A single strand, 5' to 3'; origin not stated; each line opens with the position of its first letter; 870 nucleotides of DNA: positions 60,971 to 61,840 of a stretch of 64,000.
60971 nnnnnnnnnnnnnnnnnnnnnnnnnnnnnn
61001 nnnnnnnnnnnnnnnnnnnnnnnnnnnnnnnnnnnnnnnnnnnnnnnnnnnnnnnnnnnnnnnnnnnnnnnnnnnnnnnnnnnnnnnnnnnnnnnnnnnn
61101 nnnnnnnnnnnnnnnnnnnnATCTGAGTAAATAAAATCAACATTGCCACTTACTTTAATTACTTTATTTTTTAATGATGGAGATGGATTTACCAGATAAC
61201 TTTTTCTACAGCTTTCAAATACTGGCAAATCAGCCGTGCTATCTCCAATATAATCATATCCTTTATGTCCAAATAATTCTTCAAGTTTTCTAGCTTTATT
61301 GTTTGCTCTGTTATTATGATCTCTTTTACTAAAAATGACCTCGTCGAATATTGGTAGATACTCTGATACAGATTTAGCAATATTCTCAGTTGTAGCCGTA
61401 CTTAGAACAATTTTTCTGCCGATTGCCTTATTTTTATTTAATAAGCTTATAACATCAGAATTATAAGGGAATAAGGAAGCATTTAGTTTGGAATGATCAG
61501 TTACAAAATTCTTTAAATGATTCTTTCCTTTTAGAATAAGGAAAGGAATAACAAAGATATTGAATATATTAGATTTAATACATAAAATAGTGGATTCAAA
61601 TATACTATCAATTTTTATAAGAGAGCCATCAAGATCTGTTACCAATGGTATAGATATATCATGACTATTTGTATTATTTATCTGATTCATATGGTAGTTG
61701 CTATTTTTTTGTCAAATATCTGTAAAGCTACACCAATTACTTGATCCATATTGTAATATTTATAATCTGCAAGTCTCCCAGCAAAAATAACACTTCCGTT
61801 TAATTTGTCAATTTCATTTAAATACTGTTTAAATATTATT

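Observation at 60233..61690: HAD phosphatase fused to the DPPR-synthase-like UbiA domain: two consecutive DPA-pathway steps in one polypeptide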

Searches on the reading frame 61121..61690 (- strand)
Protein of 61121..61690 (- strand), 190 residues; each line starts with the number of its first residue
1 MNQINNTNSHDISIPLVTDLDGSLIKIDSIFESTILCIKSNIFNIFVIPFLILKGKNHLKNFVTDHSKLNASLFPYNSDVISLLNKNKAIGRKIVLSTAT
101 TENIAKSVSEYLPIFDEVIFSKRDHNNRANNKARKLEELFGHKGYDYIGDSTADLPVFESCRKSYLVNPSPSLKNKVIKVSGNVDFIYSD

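Call 66: search_solved_structures(query=window:61121-61690:-, max_evalue=10, show_alignments=0)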
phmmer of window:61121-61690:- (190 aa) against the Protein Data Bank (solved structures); distinct sequences matched with E-value up to 10: 1.
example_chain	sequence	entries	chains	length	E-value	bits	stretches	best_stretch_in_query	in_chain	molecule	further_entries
1j8d_A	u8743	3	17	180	0.25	14.4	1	146-177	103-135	deoxy-D-mannose-octulosonate 8-phosphate phosphatase | 3-deoxy-D-manno-octulosonate 8-phosphate phosphatase KdsC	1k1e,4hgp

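Call 69: search_solved_structures(query=A4, max_evalue=1, show_alignments=1)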
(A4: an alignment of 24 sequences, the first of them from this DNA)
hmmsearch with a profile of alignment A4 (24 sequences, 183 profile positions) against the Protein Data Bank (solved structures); distinct sequences matched with E-value up to 1: 8.
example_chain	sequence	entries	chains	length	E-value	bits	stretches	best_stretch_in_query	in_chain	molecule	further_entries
2ah5_A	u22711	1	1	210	0.0062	19.2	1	77-150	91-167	COG0546: Predicted phosphatases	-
1xpj_A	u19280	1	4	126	0.2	14.3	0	9-22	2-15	hypothetical protein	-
1t9z_A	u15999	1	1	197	0.25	13.9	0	4-22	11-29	Carboxy-terminal domain RNA polymerase II polypeptide A small phosphatase 1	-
3pgl_A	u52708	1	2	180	0.29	13.7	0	4-22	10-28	Carboxy-terminal domain RNA polymerase II polypeptide A small phosphatase 1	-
3l0b_A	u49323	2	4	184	0.31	13.7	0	4-22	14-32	Carboxy-terminal domain RNA polymerase II polypeptide A small phosphatase 1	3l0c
3m1y_A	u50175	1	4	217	0.32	13.6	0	142-175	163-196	Phosphoserine phosphatase (SerB)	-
1ta0_A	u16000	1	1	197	0.37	13.4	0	4-22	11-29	Carboxy-terminal domain RNA polymerase II polypeptide A small phosphatase 1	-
3n1u_A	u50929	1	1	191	0.72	12.5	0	86-163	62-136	Hydrolase, HAD superfamily, subfamily III A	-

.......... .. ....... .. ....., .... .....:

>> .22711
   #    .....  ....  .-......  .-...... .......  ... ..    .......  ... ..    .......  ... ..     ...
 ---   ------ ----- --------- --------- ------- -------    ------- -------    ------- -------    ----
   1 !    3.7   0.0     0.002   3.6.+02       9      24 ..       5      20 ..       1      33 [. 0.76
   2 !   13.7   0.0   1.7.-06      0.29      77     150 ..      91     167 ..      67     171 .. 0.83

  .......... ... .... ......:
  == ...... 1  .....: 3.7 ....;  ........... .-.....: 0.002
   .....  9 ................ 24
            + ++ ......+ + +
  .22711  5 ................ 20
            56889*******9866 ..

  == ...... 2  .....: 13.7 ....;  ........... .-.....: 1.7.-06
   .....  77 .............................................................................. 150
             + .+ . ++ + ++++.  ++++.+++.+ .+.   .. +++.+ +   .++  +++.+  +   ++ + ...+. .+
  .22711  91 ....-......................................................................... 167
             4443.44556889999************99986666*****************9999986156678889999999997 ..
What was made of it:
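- On HAD superfamily, subfamily IB (C1-cap, phosphoserine-phosphatase-like): Profile search of PDB sequences gives only marginal HAD hits (call 69).
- Tried and rejected: Sequence searches of the N-terminal domain against PDB chains gave only marginal hits, both as a single sequence and as a 24-sequence profile (calls 66, 69).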
